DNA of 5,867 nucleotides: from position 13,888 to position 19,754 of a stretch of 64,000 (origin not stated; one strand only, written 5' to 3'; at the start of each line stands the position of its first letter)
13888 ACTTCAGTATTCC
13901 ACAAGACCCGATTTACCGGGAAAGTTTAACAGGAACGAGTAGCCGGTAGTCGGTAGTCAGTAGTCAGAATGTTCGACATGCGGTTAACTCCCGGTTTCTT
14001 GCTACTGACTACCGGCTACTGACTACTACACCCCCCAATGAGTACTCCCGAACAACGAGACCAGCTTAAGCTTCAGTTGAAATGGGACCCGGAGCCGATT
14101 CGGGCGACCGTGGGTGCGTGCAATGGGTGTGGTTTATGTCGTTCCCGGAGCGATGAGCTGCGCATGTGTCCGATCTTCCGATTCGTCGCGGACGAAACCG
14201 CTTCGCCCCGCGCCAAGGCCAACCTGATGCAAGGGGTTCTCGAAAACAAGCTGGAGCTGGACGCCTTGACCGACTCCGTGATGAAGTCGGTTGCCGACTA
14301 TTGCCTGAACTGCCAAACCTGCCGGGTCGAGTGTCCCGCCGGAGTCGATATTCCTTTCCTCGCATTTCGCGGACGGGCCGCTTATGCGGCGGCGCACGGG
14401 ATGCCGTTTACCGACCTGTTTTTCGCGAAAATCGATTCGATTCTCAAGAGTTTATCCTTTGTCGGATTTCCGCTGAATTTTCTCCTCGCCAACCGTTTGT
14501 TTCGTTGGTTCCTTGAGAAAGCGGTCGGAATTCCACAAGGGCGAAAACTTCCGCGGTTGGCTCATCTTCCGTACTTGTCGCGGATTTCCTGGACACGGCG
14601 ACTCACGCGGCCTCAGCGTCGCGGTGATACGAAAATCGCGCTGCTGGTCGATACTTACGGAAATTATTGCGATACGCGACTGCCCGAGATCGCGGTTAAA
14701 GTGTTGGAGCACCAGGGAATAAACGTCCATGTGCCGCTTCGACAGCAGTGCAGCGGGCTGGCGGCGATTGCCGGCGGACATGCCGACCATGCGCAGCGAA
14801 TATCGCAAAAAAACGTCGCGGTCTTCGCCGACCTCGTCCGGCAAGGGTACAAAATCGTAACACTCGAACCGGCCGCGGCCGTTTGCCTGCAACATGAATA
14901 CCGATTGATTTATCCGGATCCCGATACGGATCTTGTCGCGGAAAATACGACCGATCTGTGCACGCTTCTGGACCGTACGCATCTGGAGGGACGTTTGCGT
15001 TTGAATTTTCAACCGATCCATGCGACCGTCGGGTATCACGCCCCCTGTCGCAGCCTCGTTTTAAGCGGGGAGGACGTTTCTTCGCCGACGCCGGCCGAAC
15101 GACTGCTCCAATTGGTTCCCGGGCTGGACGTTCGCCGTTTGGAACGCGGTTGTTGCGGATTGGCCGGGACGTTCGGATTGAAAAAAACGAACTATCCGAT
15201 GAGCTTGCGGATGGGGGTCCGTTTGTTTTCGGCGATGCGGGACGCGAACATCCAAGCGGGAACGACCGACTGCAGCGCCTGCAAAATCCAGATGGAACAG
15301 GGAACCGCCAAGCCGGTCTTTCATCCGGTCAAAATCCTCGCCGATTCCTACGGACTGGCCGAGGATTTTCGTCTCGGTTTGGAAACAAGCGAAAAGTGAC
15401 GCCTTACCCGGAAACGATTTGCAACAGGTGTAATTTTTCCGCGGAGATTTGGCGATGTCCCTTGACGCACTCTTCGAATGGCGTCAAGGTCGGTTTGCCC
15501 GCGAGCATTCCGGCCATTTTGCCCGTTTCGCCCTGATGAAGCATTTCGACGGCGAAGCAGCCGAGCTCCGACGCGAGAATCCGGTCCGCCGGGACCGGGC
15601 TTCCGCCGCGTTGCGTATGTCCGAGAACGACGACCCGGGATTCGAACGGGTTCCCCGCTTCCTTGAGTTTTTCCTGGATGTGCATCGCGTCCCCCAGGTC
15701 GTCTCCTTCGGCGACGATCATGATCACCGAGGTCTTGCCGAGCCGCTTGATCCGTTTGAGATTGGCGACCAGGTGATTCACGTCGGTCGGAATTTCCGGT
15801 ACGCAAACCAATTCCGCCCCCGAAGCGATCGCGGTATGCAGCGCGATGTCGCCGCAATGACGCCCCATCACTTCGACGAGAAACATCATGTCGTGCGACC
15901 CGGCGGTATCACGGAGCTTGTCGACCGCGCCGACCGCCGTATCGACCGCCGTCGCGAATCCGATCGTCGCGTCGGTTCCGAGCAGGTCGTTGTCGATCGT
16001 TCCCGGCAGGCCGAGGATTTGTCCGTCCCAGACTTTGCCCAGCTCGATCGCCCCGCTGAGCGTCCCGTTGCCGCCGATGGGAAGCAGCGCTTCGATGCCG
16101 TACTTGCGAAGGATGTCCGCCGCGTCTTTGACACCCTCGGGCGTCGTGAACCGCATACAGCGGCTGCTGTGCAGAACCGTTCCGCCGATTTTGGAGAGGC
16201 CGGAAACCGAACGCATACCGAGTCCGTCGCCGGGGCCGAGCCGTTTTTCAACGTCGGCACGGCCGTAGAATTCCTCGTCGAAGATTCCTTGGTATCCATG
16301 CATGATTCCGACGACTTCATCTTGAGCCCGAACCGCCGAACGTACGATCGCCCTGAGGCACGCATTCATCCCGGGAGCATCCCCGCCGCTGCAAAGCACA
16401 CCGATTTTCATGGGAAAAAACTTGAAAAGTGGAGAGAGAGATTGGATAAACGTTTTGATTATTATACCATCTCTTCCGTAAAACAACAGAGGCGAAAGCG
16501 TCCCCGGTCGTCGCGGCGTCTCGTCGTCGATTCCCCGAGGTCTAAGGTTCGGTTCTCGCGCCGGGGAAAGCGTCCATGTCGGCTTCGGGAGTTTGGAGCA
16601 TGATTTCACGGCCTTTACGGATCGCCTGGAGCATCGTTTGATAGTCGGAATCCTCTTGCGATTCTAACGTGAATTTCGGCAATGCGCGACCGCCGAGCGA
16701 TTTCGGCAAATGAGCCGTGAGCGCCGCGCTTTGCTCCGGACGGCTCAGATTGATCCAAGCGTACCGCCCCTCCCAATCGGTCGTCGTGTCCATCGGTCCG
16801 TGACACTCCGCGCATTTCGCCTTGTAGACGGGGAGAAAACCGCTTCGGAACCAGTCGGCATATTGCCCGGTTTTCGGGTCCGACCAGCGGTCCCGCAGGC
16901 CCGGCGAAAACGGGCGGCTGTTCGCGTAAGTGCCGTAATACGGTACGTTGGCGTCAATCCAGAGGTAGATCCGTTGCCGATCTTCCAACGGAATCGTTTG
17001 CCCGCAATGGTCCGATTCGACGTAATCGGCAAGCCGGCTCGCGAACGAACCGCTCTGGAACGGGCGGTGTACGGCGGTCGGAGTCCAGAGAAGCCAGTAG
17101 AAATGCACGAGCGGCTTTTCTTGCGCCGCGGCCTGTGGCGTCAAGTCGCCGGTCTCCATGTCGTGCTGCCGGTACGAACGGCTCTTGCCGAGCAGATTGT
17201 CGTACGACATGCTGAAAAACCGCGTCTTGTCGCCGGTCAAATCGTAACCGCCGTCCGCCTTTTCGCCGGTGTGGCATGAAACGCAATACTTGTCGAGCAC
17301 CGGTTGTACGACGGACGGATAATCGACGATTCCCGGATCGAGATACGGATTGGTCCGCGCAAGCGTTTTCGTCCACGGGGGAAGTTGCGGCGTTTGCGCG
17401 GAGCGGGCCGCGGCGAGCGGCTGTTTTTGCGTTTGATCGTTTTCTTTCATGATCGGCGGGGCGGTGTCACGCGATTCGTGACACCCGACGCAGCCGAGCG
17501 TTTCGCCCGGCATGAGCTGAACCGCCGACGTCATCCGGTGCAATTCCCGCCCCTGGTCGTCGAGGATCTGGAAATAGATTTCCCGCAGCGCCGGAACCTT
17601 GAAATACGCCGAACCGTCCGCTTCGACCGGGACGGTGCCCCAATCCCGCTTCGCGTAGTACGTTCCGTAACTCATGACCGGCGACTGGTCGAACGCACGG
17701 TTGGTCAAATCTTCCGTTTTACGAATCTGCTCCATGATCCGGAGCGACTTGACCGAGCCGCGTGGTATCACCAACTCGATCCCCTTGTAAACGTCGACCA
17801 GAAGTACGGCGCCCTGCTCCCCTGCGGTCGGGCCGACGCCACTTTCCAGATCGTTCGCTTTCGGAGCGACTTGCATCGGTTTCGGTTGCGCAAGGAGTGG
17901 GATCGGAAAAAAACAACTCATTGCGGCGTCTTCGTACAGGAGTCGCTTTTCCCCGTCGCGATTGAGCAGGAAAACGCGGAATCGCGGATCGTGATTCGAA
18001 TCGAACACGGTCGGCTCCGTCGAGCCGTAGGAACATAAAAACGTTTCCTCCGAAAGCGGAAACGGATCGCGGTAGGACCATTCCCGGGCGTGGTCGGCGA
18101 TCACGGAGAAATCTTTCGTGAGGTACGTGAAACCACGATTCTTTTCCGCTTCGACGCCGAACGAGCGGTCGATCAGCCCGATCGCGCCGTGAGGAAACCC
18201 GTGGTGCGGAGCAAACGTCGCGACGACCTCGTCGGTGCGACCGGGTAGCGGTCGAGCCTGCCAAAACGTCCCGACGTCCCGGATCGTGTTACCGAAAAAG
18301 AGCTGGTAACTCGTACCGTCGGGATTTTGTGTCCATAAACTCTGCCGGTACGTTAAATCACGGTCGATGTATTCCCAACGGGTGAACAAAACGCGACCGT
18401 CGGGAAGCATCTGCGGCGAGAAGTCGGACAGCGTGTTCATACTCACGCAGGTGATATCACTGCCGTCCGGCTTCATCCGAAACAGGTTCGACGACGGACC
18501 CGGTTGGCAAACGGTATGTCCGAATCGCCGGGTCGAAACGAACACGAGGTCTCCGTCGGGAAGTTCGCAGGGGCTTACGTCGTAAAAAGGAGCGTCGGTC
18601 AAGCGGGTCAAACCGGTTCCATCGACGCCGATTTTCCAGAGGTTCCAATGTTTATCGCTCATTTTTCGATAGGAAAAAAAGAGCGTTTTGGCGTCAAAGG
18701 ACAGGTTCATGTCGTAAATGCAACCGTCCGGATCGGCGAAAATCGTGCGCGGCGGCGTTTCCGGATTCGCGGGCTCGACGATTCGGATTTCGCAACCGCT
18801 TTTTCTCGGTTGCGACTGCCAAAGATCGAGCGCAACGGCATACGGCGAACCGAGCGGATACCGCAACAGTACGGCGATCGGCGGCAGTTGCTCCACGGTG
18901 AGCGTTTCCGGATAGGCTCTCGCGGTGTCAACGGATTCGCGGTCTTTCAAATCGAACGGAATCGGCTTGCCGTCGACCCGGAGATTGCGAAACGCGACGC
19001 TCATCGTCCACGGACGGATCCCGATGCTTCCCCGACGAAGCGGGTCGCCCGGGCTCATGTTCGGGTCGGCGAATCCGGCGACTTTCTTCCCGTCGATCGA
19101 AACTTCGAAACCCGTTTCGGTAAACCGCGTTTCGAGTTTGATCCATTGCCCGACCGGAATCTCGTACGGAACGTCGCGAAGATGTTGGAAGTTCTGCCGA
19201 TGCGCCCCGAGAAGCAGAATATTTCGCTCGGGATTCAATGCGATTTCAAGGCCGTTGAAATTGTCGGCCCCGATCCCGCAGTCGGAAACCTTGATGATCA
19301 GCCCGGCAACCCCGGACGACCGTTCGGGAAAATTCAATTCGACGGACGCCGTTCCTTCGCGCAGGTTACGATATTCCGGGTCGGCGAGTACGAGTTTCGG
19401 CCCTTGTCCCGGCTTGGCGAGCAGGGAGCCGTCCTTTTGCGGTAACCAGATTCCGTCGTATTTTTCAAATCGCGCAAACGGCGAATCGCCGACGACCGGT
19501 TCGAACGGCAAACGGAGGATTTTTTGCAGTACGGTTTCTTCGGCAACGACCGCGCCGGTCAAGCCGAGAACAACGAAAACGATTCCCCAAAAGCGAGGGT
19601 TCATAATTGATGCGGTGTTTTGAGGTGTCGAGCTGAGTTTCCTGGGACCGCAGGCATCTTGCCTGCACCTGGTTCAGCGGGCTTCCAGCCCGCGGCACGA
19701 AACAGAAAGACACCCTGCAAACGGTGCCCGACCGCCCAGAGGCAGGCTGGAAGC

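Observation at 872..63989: Intergenic DNA is assembled from period-7 tandem arrays drawn from a small shared unit vocabulary (STRR-like), mostly as inverted pairs sitting on gene borders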

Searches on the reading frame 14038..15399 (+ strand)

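Call 5: search_protein_families(library=pfam, proteins=[window:14038-15399:+])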
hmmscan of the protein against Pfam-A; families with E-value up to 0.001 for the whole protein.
window:14038-15399:+ (453 aa): 3 families
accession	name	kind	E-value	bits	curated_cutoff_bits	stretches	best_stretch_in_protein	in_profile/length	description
PF02754.22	CCG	-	6e-13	49.2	20.6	2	331-419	1-84/85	Cysteine-rich domain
PF13183.11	Fer4_8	-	4.6e-09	37.1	27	1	26-103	3-68/68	4Fe-4S dicluster domain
PF13534.11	Fer4_17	-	4.6e-08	33.9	22.2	1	27-104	1-61/61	4Fe-4S dicluster domain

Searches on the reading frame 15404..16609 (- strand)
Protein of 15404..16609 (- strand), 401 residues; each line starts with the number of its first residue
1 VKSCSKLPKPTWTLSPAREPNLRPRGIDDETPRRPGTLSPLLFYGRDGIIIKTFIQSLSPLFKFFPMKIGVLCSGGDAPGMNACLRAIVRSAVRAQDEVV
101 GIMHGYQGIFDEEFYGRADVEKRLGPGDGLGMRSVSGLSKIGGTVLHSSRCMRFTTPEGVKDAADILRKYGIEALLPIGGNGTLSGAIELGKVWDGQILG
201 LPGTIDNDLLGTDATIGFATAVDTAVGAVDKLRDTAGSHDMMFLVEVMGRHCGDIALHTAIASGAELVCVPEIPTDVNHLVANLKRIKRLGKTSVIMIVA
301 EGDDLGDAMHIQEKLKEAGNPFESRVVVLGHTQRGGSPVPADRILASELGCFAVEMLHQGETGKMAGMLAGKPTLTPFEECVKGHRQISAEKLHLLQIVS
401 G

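Call 64: search_protein_families(library=pfam, proteins=[window:15404-16609:-])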
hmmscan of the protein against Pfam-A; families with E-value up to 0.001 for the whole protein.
window:15404-16609:- (401 aa): 1 family
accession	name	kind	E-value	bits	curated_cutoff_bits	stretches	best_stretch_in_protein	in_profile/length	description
PF00365.25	PFK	-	9.7e-94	314.2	30.9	1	68-357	1-277/277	Phosphofructokinase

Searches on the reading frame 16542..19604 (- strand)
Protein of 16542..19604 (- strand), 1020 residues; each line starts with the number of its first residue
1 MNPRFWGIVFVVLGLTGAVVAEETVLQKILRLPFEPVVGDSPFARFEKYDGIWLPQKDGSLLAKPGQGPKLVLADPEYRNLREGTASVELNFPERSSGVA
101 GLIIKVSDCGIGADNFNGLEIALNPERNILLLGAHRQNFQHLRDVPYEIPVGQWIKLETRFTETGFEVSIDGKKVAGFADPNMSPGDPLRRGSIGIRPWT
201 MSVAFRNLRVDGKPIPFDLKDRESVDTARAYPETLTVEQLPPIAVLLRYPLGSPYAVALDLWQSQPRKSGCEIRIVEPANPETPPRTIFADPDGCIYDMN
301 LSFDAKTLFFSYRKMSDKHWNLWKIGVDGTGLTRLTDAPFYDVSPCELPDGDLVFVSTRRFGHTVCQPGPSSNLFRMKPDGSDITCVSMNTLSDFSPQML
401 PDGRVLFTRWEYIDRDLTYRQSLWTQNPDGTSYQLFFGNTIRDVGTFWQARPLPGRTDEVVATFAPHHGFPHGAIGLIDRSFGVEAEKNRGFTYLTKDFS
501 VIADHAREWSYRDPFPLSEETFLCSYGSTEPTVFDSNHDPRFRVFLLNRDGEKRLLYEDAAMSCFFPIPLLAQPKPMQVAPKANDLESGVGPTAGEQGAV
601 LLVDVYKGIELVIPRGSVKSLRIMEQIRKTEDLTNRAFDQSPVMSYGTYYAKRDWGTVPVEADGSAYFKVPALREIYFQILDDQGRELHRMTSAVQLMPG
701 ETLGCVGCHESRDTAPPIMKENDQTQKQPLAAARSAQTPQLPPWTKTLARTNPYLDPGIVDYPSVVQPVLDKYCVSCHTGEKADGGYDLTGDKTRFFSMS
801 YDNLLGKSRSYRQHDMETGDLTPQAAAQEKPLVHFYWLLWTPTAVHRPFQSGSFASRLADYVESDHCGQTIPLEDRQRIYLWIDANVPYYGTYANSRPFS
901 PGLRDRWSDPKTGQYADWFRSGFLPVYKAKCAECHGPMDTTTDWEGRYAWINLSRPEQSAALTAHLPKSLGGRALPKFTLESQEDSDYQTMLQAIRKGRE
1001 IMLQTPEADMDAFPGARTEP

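Call 64: search_protein_families(library=pfam, proteins=[window:16542-19604:-])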
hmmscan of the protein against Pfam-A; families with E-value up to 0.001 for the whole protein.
window:16542-19604:- (1020 aa): 3 families
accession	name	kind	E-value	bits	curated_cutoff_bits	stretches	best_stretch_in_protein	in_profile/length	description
PF18582.6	HZS_alpha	-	5.8e-23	81.7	26.6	1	616-710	1-98/98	Hydrazine synthase alpha subunit middle domain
PF13442.11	Cytochrome_CBB3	-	3.2e-08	34.2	27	0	926-989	9-62/68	Cytochrome C oxidase, cbb3-type, subunit III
PF06439.18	3keto-disac_hyd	-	2.1e-07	31.6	26.8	1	57-210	29-186/187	3-keto-disaccharide hydrolase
